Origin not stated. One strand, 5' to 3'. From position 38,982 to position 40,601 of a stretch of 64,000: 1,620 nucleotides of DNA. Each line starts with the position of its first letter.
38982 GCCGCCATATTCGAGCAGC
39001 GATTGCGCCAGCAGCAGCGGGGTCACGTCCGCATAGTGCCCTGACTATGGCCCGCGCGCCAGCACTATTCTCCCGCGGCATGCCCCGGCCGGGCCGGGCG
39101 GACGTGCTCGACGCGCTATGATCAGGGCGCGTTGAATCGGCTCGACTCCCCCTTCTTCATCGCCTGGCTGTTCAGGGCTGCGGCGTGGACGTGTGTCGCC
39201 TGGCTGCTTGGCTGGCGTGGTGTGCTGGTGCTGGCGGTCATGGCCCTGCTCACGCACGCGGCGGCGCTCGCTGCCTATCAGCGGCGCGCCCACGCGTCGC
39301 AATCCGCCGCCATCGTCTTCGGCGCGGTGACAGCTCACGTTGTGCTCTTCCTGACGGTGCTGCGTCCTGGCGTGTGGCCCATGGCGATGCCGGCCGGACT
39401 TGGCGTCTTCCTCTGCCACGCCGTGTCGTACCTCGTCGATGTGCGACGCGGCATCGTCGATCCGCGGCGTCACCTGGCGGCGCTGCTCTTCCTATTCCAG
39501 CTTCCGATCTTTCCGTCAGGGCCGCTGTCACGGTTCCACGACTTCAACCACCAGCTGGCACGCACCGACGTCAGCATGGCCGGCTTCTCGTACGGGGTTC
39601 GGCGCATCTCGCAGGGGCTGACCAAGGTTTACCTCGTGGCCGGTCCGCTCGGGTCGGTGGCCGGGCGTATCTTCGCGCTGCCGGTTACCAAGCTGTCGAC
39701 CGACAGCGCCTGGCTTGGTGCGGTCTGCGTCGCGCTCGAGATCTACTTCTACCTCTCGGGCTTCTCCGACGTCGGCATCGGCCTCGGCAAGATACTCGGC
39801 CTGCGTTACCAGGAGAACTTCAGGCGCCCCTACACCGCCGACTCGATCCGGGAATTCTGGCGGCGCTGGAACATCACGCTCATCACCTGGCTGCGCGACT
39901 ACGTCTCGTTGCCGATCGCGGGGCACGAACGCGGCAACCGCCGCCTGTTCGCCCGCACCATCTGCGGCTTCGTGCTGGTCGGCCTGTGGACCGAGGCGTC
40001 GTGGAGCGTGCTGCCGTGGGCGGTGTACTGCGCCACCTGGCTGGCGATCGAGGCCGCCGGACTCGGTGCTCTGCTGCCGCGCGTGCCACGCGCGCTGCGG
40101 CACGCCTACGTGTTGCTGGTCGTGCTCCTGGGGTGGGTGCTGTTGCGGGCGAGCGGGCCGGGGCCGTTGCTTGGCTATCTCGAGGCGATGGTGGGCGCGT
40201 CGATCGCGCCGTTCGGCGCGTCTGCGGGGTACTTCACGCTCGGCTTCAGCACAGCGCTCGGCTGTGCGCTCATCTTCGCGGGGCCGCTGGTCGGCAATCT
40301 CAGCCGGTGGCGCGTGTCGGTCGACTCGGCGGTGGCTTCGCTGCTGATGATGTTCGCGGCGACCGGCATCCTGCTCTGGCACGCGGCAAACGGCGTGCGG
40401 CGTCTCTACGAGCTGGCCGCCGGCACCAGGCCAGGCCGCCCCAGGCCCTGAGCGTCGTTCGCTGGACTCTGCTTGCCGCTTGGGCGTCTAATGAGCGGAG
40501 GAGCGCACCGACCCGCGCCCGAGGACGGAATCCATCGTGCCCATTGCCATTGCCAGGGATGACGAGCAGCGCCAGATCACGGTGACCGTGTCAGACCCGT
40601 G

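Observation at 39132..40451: AlgI/DltB-type MBOAT homolog with both family-conserved histidines replaced, and no partner transferase nearby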

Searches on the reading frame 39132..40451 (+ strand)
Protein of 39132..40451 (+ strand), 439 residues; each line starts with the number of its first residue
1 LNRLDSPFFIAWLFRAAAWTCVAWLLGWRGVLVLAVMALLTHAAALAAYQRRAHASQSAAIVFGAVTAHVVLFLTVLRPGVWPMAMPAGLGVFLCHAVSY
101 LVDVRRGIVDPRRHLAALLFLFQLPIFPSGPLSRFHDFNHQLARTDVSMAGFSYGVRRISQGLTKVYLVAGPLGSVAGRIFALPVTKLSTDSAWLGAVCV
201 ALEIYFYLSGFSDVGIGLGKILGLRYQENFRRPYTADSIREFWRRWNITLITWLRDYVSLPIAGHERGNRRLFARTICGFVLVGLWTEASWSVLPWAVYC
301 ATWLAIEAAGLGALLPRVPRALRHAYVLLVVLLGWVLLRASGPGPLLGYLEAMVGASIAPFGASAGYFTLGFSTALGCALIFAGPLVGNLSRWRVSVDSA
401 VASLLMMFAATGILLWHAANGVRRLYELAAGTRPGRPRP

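Call 3: search_protein_families(library=pfam, proteins=[window:39132-40451:+], max_evalue=1)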
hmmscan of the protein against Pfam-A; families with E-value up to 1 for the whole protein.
window:39132-40451:+ (439 aa): 3 families
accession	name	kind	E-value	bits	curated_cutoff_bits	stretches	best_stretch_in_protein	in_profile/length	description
PF03062.24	MBOAT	-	3.3e-14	53.4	27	1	28-300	9-287/337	MBOAT, membrane-bound O-acyltransferase family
PF13813.11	MBOAT_2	-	0.036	14.8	25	1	227-285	2-62/85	Membrane bound O-acyl transferase family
PF25440.1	Beta-prop_RIC1_2nd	-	0.27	11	150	1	20-78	86-142/335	RIC1 second beta propeller domain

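Call 4: search_protein_families(library=ncbifam, proteins=[window:39132-40451:+], max_evalue=1)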
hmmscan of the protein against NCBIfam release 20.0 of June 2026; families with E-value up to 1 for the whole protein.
window:39132-40451:+ (439 aa): 1 family
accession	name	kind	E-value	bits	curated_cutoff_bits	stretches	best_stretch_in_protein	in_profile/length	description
TIGR04091.1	LTA_dltB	equivalog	1.1e-27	97.3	375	1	38-306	58-337/380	D-alanyl-lipoteichoic acid biosynthesis protein DltB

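Call 5: search_solved_structures(query=window:39132-40451:+, max_evalue=10, show_alignments=3)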
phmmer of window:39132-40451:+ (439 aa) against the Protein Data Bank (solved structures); distinct sequences matched with E-value up to 10: 2.
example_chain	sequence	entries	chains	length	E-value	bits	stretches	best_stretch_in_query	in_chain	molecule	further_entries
6bug_C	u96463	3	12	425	2.7e-16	62.5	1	59-309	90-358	D-alanyl transfer protein DltB | Integral membrane protein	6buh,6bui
8jem_A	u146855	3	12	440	2.9e-16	62.3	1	59-309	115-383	Teichoic acid D-alanyltransferase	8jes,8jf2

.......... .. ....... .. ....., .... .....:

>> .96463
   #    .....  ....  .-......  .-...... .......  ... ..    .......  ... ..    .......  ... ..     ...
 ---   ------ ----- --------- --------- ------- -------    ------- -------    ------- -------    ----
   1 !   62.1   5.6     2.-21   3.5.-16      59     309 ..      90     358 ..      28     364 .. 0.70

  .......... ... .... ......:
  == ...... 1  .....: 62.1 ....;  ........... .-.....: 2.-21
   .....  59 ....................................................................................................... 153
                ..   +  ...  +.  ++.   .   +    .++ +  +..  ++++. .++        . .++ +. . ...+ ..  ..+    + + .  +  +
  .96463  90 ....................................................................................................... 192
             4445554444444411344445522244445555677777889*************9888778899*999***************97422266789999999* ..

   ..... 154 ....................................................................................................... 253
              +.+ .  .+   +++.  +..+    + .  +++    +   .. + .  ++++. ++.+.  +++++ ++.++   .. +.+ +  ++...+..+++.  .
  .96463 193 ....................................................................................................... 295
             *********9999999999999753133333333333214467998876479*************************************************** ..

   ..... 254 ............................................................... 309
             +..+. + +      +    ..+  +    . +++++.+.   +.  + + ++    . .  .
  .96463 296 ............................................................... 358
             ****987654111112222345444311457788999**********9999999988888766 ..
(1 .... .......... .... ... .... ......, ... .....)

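Call 6: find_homologous_proteins(query=window:39132-40451:+, max_evalue=0.001)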
Query window:39132-40451:+ (439 aa): 669 proteins with E <= 0.001 among 8000 candidates; the best 120 are listed.
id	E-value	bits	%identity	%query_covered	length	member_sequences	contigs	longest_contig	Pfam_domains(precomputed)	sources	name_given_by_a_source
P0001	1.6e-288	975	100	100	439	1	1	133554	PF03062.25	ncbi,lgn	-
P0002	3.4e-257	871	89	100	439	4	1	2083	PF03062.25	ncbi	-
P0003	3.0e-255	865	88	100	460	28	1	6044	PF03062.25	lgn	-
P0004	1.0e-253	860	88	99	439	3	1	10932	PF03062.25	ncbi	-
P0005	3.8e-248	842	92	93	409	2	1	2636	PF03062.25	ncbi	-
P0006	6.1e-247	838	86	100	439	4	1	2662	PF03062.25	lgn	-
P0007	2.5e-239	813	84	99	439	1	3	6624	PF03062.25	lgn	-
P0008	9.3e-195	666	72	98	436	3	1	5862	PF03062.25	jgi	-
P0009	1.0e-187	642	66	100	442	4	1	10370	PF03062.25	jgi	-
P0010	3.0e-187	641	65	100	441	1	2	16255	PF03062.25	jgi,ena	-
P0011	3.8e-187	641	66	99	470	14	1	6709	PF03062.25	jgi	jgi:alginate O-acetyltransferase complex protein AlgI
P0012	1.3e-185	636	64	99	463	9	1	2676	PF03062.25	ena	-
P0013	1.5e-184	632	66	99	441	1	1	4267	PF03062.25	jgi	jgi:alginate O-acetyltransferase complex protein AlgI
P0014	8.5e-184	629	65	100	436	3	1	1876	PF03062.25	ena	-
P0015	1.0e-182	626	68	97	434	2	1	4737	PF03062.25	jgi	jgi:D-alanyl-lipoteichoic acid acyltransferase DltB (MBOAT superfamily)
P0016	1.2e-182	626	67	95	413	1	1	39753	PF03062.25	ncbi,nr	ncbi:MAG TPA: MBOAT family O-acyltransferase [Vicinamibacterales bacterium]|nr:MBOAT family O-acyltr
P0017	2.4e-181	621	65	97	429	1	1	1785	PF03062.25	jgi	jgi:alginate O-acetyltransferase complex protein AlgI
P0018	6.4e-179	613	65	100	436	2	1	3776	PF03062.25,PF13813.12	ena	-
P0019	7.7e-179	613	66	97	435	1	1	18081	PF03062.25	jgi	jgi:alginate O-acetyltransferase complex protein AlgI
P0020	5.2e-177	607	65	95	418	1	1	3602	PF03062.25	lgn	-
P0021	1.8e-176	605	66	96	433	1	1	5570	PF03062.25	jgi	jgi:alginate O-acetyltransferase complex protein AlgI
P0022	2.4e-176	605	65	98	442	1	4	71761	PF03062.25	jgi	jgi:D-alanyl-lipoteichoic acid acyltransferase DltB (MBOAT superfamily)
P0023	9.6e-176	603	63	100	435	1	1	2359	PF03062.25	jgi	jgi:D-alanyl-lipoteichoic acid acyltransferase DltB (MBOAT superfamily)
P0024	2.1e-175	602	63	100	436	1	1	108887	PF03062.25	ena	-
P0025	6.1e-175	600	65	97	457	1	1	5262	PF03062.25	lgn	-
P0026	1.2e-173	596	64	97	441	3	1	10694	PF03062.25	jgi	jgi:alginate O-acetyltransferase complex protein AlgI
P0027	1.6e-171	589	62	99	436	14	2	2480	PF03062.25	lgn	-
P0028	1.6e-170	586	61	96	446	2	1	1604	PF03062.25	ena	-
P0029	2.6e-170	585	61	99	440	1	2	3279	PF03062.25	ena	-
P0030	1.3e-169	583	61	99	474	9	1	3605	PF03062.25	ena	-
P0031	1.6e-168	579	61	97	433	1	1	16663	PF03062.25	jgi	jgi:alginate O-acetyltransferase complex protein AlgI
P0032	3.6e-168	578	60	96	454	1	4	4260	PF03062.25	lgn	-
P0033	2.7e-167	575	63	99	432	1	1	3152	PF03062.25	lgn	-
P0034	1.0e-166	573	64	87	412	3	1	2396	PF03062.25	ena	-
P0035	1.3e-166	573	62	100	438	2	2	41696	PF03062.25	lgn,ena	-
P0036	1.6e-166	573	63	95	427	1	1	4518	PF03062.25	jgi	jgi:alginate O-acetyltransferase complex protein AlgI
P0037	2.5e-166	572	61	100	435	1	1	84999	PF03062.25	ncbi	ncbi:MAG: MBOAT family O-acyltransferase [Vicinamibacterales bacterium]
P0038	4.8e-166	571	61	99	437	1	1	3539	PF03062.25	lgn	-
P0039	2.9e-165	568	64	92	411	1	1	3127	PF03062.25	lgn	-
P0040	1.4e-163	563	60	99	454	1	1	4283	PF03062.25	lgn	-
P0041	3.0e-163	562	61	99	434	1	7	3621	PF03062.25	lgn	-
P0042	9.7e-163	560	61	96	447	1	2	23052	PF03062.25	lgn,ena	-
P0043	2.0e-162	559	62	97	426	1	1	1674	PF03062.25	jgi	jgi:alginate O-acetyltransferase complex protein AlgI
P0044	6.1e-162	557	62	97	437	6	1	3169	PF03062.25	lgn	-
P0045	1.9e-161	556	60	99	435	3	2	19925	PF03062.25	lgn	-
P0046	1.6e-160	553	60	96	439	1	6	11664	PF03062.25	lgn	-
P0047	3.5e-160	552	59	100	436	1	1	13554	PF03062.25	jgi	-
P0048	6.0e-160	551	62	97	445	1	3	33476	PF03062.25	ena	-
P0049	1.2e-159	550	61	93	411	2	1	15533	PF03062.25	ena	-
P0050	4.4e-159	548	61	99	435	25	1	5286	PF03062.25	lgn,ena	-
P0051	9.7e-159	547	61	96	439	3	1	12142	PF03062.25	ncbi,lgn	-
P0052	1.5e-158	546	59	99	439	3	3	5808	PF03062.25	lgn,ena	-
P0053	2.0e-157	543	58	99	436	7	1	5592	PF03062.25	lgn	-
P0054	9.2e-156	537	61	98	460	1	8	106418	PF03062.25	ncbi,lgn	-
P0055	1.2e-153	530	69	77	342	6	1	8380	PF03062.25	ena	-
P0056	5.0e-152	525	58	100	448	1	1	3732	PF03062.25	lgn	-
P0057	1.7e-151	523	59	96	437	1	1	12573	PF03062.25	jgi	jgi:alginate O-acetyltransferase complex protein AlgI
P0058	1.3e-150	520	68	75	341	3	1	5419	PF03062.25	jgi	jgi:alginate O-acetyltransferase complex protein AlgI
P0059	3.1e-150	519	58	97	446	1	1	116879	PF03062.25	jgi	jgi:D-alanyl-lipoteichoic acid acyltransferase DltB (MBOAT superfamily)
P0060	9.8e-150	517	57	94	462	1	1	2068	PF03062.25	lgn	-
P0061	2.0e-149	516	58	95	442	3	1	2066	PF03062.25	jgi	-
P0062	1.8e-146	506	58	95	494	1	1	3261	PF03062.25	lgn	-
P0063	4.1e-145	502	57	94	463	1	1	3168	PF03062.25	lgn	-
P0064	7.8e-144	498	55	97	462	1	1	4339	PF03062.25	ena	-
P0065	1.4e-139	484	58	94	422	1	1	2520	PF03062.25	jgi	jgi:alginate O-acetyltransferase complex protein AlgI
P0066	3.3e-138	479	58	94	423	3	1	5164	PF03062.25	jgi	jgi:alginate O-acetyltransferase complex protein AlgI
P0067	2.9e-137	476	57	94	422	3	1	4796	PF03062.25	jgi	jgi:alginate O-acetyltransferase complex protein AlgI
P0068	7.8e-136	471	56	95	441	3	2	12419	PF03062.25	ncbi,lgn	-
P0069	3.1e-135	469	56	92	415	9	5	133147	PF03062.25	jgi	jgi:alginate O-acetyltransferase complex protein AlgI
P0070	5.0e-134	465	55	94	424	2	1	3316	PF03062.25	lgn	-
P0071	2.4e-133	463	56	95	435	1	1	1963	PF03062.25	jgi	jgi:alginate O-acetyltransferase complex protein AlgI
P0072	9.7e-128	445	60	76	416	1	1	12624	PF03062.25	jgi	jgi:alginate O-acetyltransferase complex protein AlgI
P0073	2.3e-115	404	50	94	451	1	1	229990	PF03062.25,PF13813.12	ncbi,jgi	jgi:D-alanyl-lipoteichoic acid acyltransferase DltB (MBOAT superfamily)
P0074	8.5e-113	395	49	95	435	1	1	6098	PF03062.25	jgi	jgi:alginate O-acetyltransferase complex protein AlgI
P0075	1.0e-111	392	52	84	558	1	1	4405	PF03062.25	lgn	-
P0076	5.7e-111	389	48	97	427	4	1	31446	PF03062.25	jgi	jgi:alginate O-acetyltransferase complex protein AlgI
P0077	1.0e-110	389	48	92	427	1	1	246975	PF03062.25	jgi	jgi:hypothetical protein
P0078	2.4e-110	387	49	86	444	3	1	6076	PF03062.25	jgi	jgi:hypothetical protein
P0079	7.7e-110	386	47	92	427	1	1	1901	PF03062.25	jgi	jgi:alginate O-acetyltransferase complex protein AlgI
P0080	1.4e-109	385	49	93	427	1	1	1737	PF03062.25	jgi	jgi:alginate O-acetyltransferase complex protein AlgI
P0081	2.5e-109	384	47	92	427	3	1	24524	PF03062.25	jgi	-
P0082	5.0e-109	383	48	94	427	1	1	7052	PF03062.25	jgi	jgi:alginate O-acetyltransferase complex protein AlgI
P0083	1.5e-108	381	48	92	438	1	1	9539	PF03062.25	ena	-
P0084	7.0e-108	379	51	82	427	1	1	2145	PF03062.25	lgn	-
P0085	7.0e-108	379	51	82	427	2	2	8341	PF03062.25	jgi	jgi:alginate O-acetyltransferase complex protein AlgI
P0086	8.6e-108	379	55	77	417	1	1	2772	PF03062.25,PF13813.12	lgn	-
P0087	3.3e-107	377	49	88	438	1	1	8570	PF03062.25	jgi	jgi:alginate O-acetyltransferase complex protein AlgI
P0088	9.0e-107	376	49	87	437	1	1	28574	PF03062.25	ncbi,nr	ncbi:MAG: hypothetical protein GEU82_07135 [Luteitalea sp.]|nr:hypothetical protein [Luteitalea sp.]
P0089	1.4e-106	375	54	79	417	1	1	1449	PF03062.25,PF13813.12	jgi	jgi:alginate O-acetyltransferase complex protein AlgI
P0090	2.3e-106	374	49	89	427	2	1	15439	PF03062.25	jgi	-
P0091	4.6e-106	373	50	84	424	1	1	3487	PF03062.25,PF13813.12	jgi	jgi:alginate O-acetyltransferase complex protein AlgI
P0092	4.6e-106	373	53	77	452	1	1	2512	PF03062.25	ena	-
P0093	7.1e-106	373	49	90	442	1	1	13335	PF03062.25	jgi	jgi:alginate O-acetyltransferase complex protein AlgI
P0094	1.3e-105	372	55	76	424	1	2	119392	PF03062.25,PF13813.12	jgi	jgi:alginate O-acetyltransferase complex protein AlgI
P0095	2.5e-105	371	47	89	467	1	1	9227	PF03062.25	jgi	jgi:D-alanyl-lipoteichoic acid acyltransferase DltB (MBOAT superfamily)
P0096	6.7e-105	369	54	77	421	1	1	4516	PF03062.25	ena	-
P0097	9.8e-105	369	47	94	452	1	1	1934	PF03062.25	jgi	jgi:D-alanyl-lipoteichoic acid acyltransferase DltB (MBOAT superfamily)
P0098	1.2e-104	369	46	98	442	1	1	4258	PF03062.25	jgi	-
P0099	1.4e-104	368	63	62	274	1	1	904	PF03062.25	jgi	jgi:alginate O-acetyltransferase complex protein AlgI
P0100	2.1e-104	368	55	75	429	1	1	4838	PF03062.25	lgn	-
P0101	6.4e-104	366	50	83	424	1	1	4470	PF03062.25,PF13813.12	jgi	jgi:alginate O-acetyltransferase complex protein AlgI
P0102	1.2e-103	365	48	91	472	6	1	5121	PF03062.25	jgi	jgi:D-alanyl-lipoteichoic acid acyltransferase DltB (MBOAT superfamily)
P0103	3.1e-103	364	53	77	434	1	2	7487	PF03062.25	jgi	jgi:alginate O-acetyltransferase complex protein AlgI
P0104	9.8e-103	362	53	77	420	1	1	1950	PF03062.25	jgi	jgi:alginate O-acetyltransferase complex protein AlgI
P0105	1.5e-102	362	51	79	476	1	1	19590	PF03062.25,PF13813.12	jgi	jgi:D-alanyl-lipoteichoic acid acyltransferase DltB (MBOAT superfamily)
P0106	1.8e-102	361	48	90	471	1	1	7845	PF03062.25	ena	-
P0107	1.9e-102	361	53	78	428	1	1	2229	PF03062.25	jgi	jgi:alginate O-acetyltransferase complex protein AlgI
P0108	2.8e-102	361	54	75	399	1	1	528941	PF03062.25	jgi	jgi:alginate O-acetyltransferase complex protein AlgI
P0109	2.0e-101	358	51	77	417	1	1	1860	PF03062.25,PF13813.12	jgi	jgi:alginate O-acetyltransferase complex protein AlgI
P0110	2.3e-101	358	68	54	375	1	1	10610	PF03062.25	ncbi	-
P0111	8.6e-101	356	49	81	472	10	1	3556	PF03062.25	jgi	jgi:D-alanyl-lipoteichoic acid acyltransferase DltB (MBOAT superfamily)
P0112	9.1e-101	356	54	75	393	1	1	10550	PF03062.25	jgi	jgi:alginate O-acetyltransferase complex protein AlgI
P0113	1.1e-100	356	52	75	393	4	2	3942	PF03062.25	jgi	jgi:alginate O-acetyltransferase complex protein AlgI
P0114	8.8e-100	353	51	76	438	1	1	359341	PF03062.25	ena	-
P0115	2.5e-99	351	50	80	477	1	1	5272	PF03062.25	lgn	-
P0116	6.0e-99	350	48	85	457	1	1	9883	PF03062.25,PF13813.12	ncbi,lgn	ncbi:MAG: MBOAT family O-acyltransferase [Vicinamibacterales bacterium]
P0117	1.0e-98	349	47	92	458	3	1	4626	PF03062.25,PF13813.12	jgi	jgi:alginate O-acetyltransferase complex protein AlgI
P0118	1.1e-98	349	50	80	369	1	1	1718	PF03062.25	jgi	jgi:alginate O-acetyltransferase complex protein AlgI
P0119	3.2e-98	347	53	73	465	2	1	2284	PF03062.25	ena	-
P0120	3.5e-98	347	53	70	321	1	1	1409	PF03062.25,PF13813.12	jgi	jgi:alginate O-acetyltransferase complex protein AlgI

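Call 12: find_encoding_contigs(protein=P0001, flank=10000, max_places=3)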
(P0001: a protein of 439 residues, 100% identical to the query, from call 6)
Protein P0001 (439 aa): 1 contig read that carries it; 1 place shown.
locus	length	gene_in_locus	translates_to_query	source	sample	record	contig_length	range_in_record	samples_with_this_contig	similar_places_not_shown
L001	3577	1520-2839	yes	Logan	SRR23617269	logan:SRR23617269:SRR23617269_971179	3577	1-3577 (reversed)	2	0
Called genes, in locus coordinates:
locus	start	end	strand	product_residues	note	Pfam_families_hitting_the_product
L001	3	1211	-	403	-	?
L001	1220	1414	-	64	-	-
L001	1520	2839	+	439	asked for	PF03062:MBOAT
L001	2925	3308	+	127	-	-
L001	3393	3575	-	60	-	?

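Call 14: find_encoding_contigs(protein=P0054, flank=8000, max_places=2)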
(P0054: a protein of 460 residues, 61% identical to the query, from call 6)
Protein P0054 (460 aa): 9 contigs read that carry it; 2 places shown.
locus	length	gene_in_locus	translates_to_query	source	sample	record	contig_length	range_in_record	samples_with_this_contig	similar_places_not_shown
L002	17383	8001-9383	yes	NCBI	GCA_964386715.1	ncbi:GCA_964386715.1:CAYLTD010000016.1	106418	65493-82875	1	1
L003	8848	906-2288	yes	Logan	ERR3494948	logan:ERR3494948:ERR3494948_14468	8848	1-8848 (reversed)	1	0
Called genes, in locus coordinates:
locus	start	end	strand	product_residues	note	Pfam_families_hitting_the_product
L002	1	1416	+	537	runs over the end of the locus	PF17820:PDZ_6 (weak)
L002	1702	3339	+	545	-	PF00005:ABC_tran, PF00006:ATP-synt_ab (faint), PF02463:SMC_N (faint), PF03193:RsgA_GTPase (faint), PF13476:AAA_23 (faint), PF13555:AAA_29 (faint), PF12848:ABC_tran_Xtn, PF00005:ABC_tran, +2 more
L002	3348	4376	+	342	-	PF01427:Peptidase_M15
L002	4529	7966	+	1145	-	PF08448:PAS_4, PF08447:PAS_3, PF00989:PAS, PF13426:PAS_9, PF00989:PAS, PF08448:PAS_4, PF08447:PAS_3, PF02518:HATPase_c, +7 more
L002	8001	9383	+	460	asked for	PF03062:MBOAT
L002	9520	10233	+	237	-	PF13505:OMP_b-brl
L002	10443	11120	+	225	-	-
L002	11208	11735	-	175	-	-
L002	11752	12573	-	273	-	PF00005:ABC_tran, PF13304:AAA_21 (faint)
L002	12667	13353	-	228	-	PF00027:cNMP_binding, PF13545:HTH_Crp_2, PF00325:Crp (weak)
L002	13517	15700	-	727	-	PF00072:Response_reg (weak), PF00041:fn3 (faint)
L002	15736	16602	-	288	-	PF01636:APH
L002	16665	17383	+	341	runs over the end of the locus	-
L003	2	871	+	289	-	?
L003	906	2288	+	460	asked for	PF03062:MBOAT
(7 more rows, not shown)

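Call 15: find_encoding_contigs(protein=P0037, flank=8000, max_places=2)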
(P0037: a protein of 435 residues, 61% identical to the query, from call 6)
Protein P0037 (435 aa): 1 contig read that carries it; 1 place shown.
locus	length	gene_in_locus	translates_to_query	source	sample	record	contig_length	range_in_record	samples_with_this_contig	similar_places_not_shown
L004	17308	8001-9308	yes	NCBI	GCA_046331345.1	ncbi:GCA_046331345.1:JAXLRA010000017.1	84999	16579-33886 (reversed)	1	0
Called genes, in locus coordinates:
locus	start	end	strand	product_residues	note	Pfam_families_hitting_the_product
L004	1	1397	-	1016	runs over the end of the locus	PF00873:ACR_tran, PF03176:MMPL (faint), PF02355:SecD_SecF_C (faint)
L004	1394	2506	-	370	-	PF25919:BSH_CusB (faint), PF25917:BSH_RND, PF25973:BSH_CzcB, PF25984:BSH_YknX (weak), PF25954:Beta-barrel_RND_2, PF25967:RND-MFP_C (weak), PF25975:CzcB_C (faint), PF25989:YknX_C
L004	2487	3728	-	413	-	PF02321:OEP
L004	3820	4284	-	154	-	PF07366:SnoaL (faint), PF07858:LEH, PF12680:SnoaL_2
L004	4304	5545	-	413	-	PF03486:HI0933_like, PF13738:Pyr_redox_3 (faint), PF22780:HI0933_like_1st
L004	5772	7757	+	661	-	PF08448:PAS_4, PF08447:PAS_3, PF08448:PAS_4 (weak), PF00512:HisKA, PF02518:HATPase_c, PF00072:Response_reg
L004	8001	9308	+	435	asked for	PF03062:MBOAT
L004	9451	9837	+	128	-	-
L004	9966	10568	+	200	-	PF13505:OMP_b-brl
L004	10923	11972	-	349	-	PF05147:LANC_like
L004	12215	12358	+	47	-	-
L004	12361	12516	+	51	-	-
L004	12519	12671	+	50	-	-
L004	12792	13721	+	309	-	-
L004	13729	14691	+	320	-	PF03547:Mem_trans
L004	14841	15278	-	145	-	PF20136:DUF6526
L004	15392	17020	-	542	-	PF13450:NAD_binding_8 (weak), PF01593:Amino_oxidase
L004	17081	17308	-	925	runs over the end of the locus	PF01425:Amidase, PF13428:TPR_14 (faint), PF07719:TPR_2 (faint), PF00515:TPR_1 (faint)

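Call 69: find_encoding_contigs(protein=P0024, flank=5000, max_places=1)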
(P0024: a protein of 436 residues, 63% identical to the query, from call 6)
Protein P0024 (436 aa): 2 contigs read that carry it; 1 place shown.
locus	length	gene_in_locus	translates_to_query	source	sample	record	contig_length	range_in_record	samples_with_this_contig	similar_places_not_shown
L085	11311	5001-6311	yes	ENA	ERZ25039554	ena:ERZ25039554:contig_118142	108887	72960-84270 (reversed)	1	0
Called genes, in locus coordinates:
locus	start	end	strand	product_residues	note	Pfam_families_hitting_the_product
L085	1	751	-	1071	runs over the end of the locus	PF00873:ACR_tran, PF02355:SecD_SecF_C (faint), PF03176:MMPL (weak)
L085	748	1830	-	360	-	PF25919:BSH_CusB (faint), PF25917:BSH_RND, PF25973:BSH_CzcB, PF25885:HH_EMRA (weak), PF25876:HH_MFP_RND (weak), PF25954:Beta-barrel_RND_2, PF25989:YknX_C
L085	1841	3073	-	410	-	PF02321:OEP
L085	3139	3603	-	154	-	PF07858:LEH (weak), PF12680:SnoaL_2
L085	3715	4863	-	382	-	PF03486:HI0933_like, PF22780:HI0933_like_1st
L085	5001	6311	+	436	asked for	PF03062:MBOAT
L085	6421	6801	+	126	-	-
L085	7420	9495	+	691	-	-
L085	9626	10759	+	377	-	PF17170:DUF5128 (faint), PF01436:NHL (weak)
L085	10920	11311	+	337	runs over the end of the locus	-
